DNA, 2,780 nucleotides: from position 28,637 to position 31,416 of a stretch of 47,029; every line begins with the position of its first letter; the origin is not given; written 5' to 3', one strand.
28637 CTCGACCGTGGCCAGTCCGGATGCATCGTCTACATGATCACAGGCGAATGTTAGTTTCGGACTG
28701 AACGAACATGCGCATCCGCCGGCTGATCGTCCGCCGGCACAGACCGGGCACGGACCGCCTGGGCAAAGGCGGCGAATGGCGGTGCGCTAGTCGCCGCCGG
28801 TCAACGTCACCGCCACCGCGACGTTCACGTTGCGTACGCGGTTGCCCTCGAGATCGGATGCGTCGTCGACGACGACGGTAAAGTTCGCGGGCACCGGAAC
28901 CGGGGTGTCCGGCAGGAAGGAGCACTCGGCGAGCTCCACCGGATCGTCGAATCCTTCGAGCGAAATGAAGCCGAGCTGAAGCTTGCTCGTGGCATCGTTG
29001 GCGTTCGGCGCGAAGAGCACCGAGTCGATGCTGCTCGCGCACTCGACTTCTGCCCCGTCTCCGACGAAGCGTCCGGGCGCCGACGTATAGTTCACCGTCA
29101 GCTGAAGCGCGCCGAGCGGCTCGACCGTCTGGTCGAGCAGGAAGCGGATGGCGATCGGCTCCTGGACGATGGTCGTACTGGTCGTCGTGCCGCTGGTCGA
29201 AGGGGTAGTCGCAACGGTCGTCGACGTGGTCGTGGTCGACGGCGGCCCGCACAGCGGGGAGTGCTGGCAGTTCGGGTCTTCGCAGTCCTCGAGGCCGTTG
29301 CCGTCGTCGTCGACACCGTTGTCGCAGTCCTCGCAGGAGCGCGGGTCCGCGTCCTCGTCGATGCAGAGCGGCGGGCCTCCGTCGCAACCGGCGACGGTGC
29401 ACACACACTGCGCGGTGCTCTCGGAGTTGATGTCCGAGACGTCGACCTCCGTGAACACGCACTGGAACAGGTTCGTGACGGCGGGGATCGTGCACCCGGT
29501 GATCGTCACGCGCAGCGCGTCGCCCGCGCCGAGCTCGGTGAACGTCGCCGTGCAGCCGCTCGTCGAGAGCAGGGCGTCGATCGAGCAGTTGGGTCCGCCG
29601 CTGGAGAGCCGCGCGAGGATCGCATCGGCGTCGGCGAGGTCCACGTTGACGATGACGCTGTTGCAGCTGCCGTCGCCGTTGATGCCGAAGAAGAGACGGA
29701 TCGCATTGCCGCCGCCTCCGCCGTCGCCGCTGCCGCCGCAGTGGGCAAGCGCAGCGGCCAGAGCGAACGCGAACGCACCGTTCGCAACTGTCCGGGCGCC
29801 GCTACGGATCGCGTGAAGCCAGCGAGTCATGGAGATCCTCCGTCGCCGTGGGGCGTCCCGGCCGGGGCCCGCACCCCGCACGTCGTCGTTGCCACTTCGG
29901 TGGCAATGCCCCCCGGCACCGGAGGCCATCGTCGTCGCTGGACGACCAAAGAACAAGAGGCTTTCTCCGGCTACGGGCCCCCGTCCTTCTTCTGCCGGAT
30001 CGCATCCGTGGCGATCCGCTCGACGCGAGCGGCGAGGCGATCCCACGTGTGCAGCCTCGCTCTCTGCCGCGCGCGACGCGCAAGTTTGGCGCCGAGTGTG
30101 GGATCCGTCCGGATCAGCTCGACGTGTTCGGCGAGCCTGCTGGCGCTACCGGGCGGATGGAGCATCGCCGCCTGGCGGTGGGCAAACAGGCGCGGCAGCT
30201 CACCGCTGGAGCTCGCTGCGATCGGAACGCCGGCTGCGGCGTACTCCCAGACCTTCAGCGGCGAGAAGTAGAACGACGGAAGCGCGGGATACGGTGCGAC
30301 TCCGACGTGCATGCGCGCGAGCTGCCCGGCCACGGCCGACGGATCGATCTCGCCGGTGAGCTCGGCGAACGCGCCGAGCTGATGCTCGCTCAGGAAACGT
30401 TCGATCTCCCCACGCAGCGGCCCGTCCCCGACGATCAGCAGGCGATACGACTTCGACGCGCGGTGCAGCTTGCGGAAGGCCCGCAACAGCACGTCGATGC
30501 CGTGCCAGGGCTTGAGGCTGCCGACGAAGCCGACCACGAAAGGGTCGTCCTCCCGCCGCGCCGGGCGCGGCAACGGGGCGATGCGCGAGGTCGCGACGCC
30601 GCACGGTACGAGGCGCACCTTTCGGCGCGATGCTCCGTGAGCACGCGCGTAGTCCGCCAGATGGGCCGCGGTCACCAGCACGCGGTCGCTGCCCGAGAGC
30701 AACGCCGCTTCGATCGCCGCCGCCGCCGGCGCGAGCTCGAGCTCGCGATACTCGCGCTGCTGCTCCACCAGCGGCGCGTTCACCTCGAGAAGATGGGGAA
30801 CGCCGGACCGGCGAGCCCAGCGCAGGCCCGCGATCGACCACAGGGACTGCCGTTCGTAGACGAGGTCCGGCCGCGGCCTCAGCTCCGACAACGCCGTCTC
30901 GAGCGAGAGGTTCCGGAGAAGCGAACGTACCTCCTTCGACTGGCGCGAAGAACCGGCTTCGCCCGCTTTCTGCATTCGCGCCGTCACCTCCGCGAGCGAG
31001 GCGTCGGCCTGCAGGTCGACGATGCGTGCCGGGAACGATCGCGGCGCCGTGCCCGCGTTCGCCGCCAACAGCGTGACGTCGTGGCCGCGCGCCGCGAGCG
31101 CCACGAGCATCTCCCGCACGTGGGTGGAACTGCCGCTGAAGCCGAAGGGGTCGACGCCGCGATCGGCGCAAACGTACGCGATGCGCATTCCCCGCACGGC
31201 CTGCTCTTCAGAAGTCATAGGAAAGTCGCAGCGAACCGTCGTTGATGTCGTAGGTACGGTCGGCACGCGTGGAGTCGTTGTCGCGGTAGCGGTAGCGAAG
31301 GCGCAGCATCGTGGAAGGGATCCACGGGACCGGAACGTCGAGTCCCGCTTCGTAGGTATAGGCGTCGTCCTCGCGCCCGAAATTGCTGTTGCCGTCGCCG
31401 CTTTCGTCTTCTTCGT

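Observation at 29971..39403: Eight-gene operon with six consecutive 4-nt overlaps: ABC exporter, 10-Cys orphan, GT4, GT4, kinase, GT-B, outer-membrane barrel, GT4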

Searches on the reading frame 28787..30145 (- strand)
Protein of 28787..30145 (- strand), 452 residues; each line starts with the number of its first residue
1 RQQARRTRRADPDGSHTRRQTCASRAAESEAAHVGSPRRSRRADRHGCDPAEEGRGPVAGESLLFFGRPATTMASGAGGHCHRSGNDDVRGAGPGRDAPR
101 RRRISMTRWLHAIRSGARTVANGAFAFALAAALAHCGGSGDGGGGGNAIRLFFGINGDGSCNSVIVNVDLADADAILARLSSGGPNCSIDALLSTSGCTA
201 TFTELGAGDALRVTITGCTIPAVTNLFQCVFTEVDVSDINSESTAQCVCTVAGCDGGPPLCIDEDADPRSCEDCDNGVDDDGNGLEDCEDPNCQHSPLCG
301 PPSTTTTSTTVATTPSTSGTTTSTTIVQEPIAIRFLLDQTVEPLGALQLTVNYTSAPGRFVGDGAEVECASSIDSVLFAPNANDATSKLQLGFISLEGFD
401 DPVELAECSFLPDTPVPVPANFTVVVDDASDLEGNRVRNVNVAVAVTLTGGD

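Call 8: search_protein_families(library=pfam, proteins=[window:28787-30145:-], max_evalue=0.001)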
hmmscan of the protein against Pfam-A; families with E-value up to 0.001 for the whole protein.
window:28787-30145:- (452 aa): 0 families

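Call 35: search_protein_families(library=ncbifam, proteins=[window:28787-30145:-], max_evalue=0.001)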
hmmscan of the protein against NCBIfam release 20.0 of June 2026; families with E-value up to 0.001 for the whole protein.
window:28787-30145:- (452 aa): 1 family
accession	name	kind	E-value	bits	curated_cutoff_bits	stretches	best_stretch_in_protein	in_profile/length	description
NF033662.1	acid_disulf_rpt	repeat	3.6e-08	33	41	1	270-299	3-32/32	acidic double-disulfide repeat-containing protein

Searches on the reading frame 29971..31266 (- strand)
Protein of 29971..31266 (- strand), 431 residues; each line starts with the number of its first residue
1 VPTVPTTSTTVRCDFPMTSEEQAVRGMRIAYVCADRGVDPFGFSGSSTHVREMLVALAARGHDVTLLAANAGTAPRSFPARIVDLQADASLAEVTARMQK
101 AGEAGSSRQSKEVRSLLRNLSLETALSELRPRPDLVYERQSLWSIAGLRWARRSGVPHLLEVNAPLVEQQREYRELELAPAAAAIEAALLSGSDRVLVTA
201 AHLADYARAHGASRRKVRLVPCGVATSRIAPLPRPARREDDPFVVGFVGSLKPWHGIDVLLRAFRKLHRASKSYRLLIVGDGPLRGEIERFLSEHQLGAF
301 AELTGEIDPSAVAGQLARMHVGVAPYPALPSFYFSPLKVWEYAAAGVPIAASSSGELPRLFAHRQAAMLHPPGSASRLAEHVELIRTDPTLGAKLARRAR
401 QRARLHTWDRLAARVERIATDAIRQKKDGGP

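Call 4: search_protein_families(library=pfam, proteins=[window:29971-31266:-], max_evalue=0.01)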
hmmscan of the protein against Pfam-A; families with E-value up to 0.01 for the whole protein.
window:29971-31266:- (431 aa): 5 families
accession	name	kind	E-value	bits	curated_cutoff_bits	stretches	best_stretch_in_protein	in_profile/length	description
PF13692.12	Glyco_trans_1_4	-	2.7e-20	73.5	27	1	243-384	2-138/142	Glycosyl transferases group 1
PF00534.26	Glycos_transf_1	-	3.1e-18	66.3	26.4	1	237-402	10-172/172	Glycosyl transferases group 1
PF13579.12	Glyco_trans_4_4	-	1.3e-17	65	29.7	1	45-223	2-158/158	Glycosyl transferase 4-like domain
PF13439.12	Glyco_transf_4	-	1.1e-16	61.8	28.5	1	44-228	2-170/170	Glycosyltransferase Family 4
PF13524.12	Glyco_trans_1_2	-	2.7e-09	37.6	25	1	265-415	7-142/144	Glycosyl transferase-like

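Call 5: search_protein_families(library=ncbifam, proteins=[window:29971-31266:-], max_evalue=0.01)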
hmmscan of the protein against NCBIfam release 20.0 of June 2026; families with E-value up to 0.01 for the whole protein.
window:29971-31266:- (431 aa): 21 families
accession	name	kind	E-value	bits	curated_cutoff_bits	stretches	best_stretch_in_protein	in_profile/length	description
TIGR04063.1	stp3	hypoth_equivalog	1.9e-19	69.9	442.05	1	107-418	71-391/397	TIGR04063 family PEP-CTERM/XrtA system glycosyltransferase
NF041876.1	EPS_EpsE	equivalog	3.2e-17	62.9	400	1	210-405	181-378/389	exopolysaccharide biosynthesis GT4 family glycosyltransferase EpsE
TIGR03088.1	stp2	hypoth_equivalog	8.7e-15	54.6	409.05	1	203-404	147-354/374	TIGR03088 family PEP-CTERM/XrtA system glycosyltransferase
TIGR03449.1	mycothiol_MshA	equivalog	6.1e-13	48.4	462.5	1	175-423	147-404/406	D-inositol-3-phosphate glycosyltransferase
TIGR03999.1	thiol_BshA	equivalog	4.7e-11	42.2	273.7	1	191-404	143-354/375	N-acetyl-alpha-D-glucosaminyl L-malate synthase BshA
NF038298.1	EPS_HpsO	equivalog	8.7e-11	41.2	575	1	184-404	138-368/388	hormogonium polysaccharide biosynthesis glycosyltransferase HpsO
NF007640.0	PRK10307.1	subfamily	7.6e-09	35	276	1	175-410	154-393/411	WcaI family glycosyltransferase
NF047684.1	TeichurnBiosyTuaC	equivalog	9.8e-08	31.3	550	1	193-391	165-357/391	teichuronic acid biosynthesis protein TuaC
NF047676.1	TeichurnBiosyTuaH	equivalog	2.1e-07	30.2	550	1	186-352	152-319/384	teichuronic acid biosynthesis protein TuaH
NF038229.1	Glyco4_Geo_Pelo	equivalog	3.6e-07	29.5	400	1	180-402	97-315/338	GPMC system family 4 glycosyltransferase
NF053787.1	GlcN_PG_synth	equivalog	1.5e-06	27.3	480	1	187-414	138-351/361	N-acetylglucosaminyl phosphatidylglycerol synthase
NF038295.1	EPS_HpsP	equivalog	5.6e-06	25.6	550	1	182-415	144-380/388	hormogonium polysaccharide biosynthesis glycosyltransferase HpsP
TIGR04157.1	glyco_rSAM_CFB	subfamily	7.6e-06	25.2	400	1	240-284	226-269/406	TIGR04157 family glycosyltransferase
NF012028.0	PRK15484.1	subfamily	2e-05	23.9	618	1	184-290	131-241/380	lipopolysaccharide N-acetylglucosaminyltransferase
NF038011.1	PelF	equivalog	3.3e-05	23.1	100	1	209-280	274-344/489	GT4 family glycosyltransferase PelF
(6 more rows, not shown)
